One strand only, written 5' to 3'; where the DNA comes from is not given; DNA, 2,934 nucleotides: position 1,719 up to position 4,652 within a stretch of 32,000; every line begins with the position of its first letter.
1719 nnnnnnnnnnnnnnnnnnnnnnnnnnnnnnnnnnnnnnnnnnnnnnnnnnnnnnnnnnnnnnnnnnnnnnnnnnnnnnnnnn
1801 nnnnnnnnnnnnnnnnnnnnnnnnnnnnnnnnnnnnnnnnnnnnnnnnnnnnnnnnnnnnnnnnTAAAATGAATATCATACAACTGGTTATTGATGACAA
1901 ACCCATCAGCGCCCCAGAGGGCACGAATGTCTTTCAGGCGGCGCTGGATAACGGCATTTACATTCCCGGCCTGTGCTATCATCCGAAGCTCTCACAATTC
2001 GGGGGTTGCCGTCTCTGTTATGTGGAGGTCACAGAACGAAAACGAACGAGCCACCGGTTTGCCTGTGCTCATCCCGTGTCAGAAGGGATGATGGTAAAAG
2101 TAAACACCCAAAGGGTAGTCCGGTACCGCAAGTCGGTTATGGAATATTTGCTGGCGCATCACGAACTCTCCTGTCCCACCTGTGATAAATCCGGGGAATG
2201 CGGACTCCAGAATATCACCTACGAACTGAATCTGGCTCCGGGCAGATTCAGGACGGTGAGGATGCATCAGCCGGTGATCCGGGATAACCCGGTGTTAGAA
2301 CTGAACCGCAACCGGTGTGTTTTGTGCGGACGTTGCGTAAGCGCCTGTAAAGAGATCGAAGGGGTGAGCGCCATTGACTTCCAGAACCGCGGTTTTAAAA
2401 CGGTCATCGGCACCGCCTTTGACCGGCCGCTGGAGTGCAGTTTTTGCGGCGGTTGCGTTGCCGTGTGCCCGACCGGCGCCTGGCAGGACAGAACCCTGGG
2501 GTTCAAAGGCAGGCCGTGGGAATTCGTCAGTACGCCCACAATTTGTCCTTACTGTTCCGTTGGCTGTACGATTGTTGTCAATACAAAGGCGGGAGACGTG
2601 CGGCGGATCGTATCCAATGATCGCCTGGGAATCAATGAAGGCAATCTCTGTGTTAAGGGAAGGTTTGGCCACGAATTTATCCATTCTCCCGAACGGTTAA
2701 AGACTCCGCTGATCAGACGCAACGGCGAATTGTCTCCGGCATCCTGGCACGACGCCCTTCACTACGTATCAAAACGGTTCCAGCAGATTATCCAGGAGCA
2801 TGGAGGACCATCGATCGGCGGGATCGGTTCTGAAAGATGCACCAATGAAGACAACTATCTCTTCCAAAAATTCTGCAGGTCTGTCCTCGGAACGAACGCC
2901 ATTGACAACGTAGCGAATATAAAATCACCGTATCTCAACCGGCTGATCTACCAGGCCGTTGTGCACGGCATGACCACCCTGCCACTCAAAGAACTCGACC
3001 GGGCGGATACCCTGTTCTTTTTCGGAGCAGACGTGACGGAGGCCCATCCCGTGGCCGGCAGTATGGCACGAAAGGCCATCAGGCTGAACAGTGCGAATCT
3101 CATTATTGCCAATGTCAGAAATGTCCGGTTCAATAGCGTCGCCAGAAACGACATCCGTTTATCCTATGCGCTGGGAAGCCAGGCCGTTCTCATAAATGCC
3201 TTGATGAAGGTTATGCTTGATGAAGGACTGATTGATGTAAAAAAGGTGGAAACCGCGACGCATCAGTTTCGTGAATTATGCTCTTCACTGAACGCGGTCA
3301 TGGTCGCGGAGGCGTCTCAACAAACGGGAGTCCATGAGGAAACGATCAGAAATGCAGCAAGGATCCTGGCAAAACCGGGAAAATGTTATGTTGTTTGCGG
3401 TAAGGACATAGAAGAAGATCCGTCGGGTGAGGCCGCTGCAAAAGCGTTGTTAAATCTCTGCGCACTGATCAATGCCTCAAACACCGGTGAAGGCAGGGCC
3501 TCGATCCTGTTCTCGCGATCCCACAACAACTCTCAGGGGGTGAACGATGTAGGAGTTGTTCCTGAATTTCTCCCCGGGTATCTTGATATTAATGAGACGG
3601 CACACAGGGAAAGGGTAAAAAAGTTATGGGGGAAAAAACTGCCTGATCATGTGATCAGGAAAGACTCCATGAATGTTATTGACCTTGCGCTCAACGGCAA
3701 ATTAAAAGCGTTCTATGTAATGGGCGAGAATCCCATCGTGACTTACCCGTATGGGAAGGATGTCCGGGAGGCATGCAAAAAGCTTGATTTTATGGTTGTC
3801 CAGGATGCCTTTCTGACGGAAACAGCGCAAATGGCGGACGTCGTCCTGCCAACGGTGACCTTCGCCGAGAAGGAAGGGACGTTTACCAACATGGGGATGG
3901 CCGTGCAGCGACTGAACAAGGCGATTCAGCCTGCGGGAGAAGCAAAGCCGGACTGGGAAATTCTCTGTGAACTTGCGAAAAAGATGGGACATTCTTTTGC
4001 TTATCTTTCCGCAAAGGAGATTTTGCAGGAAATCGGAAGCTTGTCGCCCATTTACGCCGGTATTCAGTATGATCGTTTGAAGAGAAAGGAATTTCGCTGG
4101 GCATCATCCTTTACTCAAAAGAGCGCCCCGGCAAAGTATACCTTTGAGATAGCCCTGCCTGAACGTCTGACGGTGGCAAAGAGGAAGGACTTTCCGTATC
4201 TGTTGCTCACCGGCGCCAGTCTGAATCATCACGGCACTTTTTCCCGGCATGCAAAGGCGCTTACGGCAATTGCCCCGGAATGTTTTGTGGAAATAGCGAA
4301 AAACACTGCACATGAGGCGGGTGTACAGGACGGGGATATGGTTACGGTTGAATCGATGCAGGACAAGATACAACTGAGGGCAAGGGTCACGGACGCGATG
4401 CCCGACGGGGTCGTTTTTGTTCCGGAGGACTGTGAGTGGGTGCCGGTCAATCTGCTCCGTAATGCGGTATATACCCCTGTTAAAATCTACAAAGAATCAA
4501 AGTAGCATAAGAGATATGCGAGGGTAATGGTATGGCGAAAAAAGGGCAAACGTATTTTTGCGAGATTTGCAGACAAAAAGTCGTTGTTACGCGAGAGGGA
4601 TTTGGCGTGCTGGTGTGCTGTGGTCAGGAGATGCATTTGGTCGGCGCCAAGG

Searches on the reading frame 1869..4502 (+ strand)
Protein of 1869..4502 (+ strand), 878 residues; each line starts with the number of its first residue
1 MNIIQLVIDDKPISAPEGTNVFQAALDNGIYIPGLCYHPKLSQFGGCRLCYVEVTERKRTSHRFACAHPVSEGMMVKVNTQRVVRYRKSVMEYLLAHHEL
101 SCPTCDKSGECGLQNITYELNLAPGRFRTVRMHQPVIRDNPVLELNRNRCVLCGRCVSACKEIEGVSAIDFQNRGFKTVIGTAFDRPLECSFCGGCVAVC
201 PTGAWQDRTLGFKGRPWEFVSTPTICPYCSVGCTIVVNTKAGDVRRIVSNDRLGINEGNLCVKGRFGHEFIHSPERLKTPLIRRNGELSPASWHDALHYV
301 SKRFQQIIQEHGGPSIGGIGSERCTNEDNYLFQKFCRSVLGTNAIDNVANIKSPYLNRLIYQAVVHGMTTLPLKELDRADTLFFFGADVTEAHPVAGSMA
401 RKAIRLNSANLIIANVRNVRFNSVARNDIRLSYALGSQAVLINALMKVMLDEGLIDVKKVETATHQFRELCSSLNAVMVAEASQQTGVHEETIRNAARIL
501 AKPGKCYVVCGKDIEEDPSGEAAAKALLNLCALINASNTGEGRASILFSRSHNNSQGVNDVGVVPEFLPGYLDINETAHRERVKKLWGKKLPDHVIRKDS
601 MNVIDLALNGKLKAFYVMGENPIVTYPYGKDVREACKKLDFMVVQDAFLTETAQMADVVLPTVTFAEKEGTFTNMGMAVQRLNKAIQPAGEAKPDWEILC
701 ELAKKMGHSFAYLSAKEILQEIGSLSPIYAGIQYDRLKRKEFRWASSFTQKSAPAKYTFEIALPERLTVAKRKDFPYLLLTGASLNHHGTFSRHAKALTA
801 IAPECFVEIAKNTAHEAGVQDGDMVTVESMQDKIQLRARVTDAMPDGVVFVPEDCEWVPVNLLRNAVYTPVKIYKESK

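Call 5: search_protein_families(library=pfam, proteins=[window:1869-4502:+], max_evalue=0.01)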
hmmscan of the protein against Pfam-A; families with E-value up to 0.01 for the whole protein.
window:1869-4502:+ (878 aa): 16 families
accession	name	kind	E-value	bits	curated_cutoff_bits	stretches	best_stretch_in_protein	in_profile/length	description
PF00384.28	Molybdopterin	-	7e-57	193.5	24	1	276-705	1-353/353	Molybdopterin oxidoreductase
PF13510.11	Fer2_4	-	9.5e-17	61.3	22.8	1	4-80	4-81/82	2Fe-2S iron-sulfur cluster binding domain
PF01568.27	Molydop_binding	-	1.1e-15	58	26.8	1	778-871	2-100/110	Molydopterin dinucleotide binding domain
PF04879.21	Molybdop_Fe4S4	-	1.2e-15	57.7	22.7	1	222-273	4-55/55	Molybdopterin oxidoreductase Fe4S4 domain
PF10588.14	NADH-G_4Fe-4S_3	-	2e-14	53.3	27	1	87-122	1-36/40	NADH-ubiquinone oxidoreductase-G iron-sulfur binding region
PF22117.2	Fer4_Nqo3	-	1.9e-12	47.6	27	1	141-204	2-65/67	NADH-quinone oxidoreductase subunit 3, ferredoxin-like domain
PF12838.12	Fer4_7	-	3e-08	34.5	27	1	149-204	1-52/52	4Fe-4S dicluster domain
PF13237.11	Fer4_10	-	7.2e-07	29.5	25.5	1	145-201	4-53/53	4Fe-4S dicluster domain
PF14697.11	Fer4_21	-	1.3e-06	28.8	35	1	146-202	4-53/59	4Fe-4S dicluster domain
PF00111.32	Fer2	-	7.9e-06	26.2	21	1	13-58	10-51/77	2Fe-2S iron-sulfur cluster binding domain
PF00037.32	Fer4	-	5.1e-05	23.4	21.1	2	189-204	7-22/24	4Fe-4S binding domain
PF13187.11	Fer4_9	-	7.8e-05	23.1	27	1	149-204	1-51/52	4Fe-4S dicluster domain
PF12797.12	Fer4_2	-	0.00058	20.1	24.5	1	144-161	4-21/22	4Fe-4S binding domain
PF12837.12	Fer4_6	-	0.0011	19.2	25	1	146-162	5-21/24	4Fe-4S binding domain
PF22151.2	Fer4_NDSU1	-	0.0022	17.9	23.8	1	230-267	12-49/51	NADH-ubiquinone oxidoreductase NDSU1/NuoG-like, 4Fe-4S domain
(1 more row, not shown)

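Call 6: search_protein_families(library=ncbifam, proteins=[window:1869-4502:+], max_evalue=0.01)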
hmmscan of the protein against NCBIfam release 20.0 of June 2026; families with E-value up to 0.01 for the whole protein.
window:1869-4502:+ (878 aa): 45 families (the best 25 are shown)
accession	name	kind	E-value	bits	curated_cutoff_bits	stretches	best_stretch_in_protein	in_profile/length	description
TIGR01591.1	Fdh-alpha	equivalog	9e-155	516.4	666.25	1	224-864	1-652/672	formate dehydrogenase subunit alpha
TIGR01973.1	NuoG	equivalog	5.7e-130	435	470.05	1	7-702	2-606/606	NADH-quinone oxidoreductase subunit NuoG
NF005895.0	PRK07860.1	equivalog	4.1e-119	398.8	802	1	2-858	16-783/811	NADH-quinone oxidoreductase subunit G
NF047855.1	AssmNtatRedNasC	equivalog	1.1e-106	357.8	1100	1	223-853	22-674/708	assimilatory nitrate reductase catalytic subunit NasC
NF041323.1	Nitr_red_NasA_Halo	equivalog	1.8e-65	221.8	1000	1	229-852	3-642/673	assimilatory nitrate reductase NasA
NF006305.0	PRK08493.1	equivalog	1.4e-59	202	591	1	4-275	2-294/819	NADH-quinone oxidoreductase subunit G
NF040763.1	FeFe_hydrog_A6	exception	9.2e-59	199.3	765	1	4-208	1-208/571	NADH-dependent [FeFe] hydrogenase, group A6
NF005745.0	PRK07569.1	equivalog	3.7e-50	170.5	333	1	1-207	1-209/238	bidirectional hydrogenase complex protein HoxU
NF010055.0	PRK13532.1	equivalog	3e-49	168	904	3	224-464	45-291/830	nitrate reductase catalytic subunit NapA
TIGR01553.1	formate-DH-alph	equivalog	5.7e-47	160.1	814.2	3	221-462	44-302/1009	formate dehydrogenase-N subunit alpha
TIGR01706.1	NAPA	equivalog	3.6e-46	157.9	930.55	3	224-464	45-291/830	periplasmic nitrate reductase subunit alpha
NF012032.0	PRK15488.1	equivalog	2e-43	148.5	694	1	220-710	42-531/759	thiosulfate reductase PhsA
NF041513.1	formate_DH_Act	exception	9.1e-42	142.9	1400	3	224-454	45-285/1067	formate dehydrogenase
NF040762.1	Hydr_FeFe_Clost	exception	2.5e-35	122.1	900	1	5-208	2-207/572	ferredoxin hydrogenase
TIGR01701.1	Fdhalpha-like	subfamily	2.7e-34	118.4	582.15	1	275-849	98-709/744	FdhF/YdeP family oxidoreductase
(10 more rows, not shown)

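Call 69: search_solved_structures(query=window:1869-4502:+, max_evalue=1e-40, show_alignments=0)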
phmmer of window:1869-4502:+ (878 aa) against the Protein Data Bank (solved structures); distinct sequences matched with E-value up to 1e-40: 51.
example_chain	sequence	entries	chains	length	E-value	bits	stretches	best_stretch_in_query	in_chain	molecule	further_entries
8rqz_C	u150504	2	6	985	1.5e-132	446.8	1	219-865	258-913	Probable oxidoreductase YjgC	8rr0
9gzq_A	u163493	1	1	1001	1.7e-132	446.7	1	219-865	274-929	Probable oxidoreductase YjgC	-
9wxb_B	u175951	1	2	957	3.5e-119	402.6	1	4-851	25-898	Formate dehydrogenase alpha subunit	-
6tg9_A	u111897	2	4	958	1.7e-116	393.7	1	4-851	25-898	Formate dehydrogenase subunit alpha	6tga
7qv7_S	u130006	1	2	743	4.7e-111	375.7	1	224-745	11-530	Hydrogen dependent carbon dioxide reductase subunit FdhF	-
7vw6_A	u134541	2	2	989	1.1e-110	374.5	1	7-871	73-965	Formate dehydrogenase | Tungsten-containing formate dehydrogenase alpha subunit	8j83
7e5z_A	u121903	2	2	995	1.1e-110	374.4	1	7-871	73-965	Formate dehydrogenase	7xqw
9t1s_L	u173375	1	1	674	2.1e-108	366.9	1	223-870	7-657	formate dehydrogenase (coenzyme F420)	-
1aa6_A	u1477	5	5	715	7.9e-97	328.6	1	223-853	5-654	FORMATE DEHYDROGENASE H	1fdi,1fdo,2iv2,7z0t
7bkb_D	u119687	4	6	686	3.9e-93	316.4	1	223-872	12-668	Formate dehydrogenase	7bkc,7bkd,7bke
8e9g_G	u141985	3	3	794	1.8e-82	281.1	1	3-412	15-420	NADH-quinone oxidoreductase subunit G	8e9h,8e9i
9bov_A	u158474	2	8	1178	4.5e-77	263.3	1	100-473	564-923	Molybdopterin oxidoreductase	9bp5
8oh5_C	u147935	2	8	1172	2.1e-71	244.5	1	102-564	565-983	Formate dehydrogenase-O, major subunit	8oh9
6gcs_A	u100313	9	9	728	1e-66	229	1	4-308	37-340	75-KDA PROTEIN (NUAM) | Subunit NUAM of NADH:Ubiquinone Oxidoreductase (Complex I) | NADH-ubiquinone oxidoreductase 78 kDa subunit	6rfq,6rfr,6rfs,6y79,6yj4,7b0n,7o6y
7zm7_A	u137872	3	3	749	5.4e-65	223.3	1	4-308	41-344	NADH-ubiquinone oxidoreductase-like protein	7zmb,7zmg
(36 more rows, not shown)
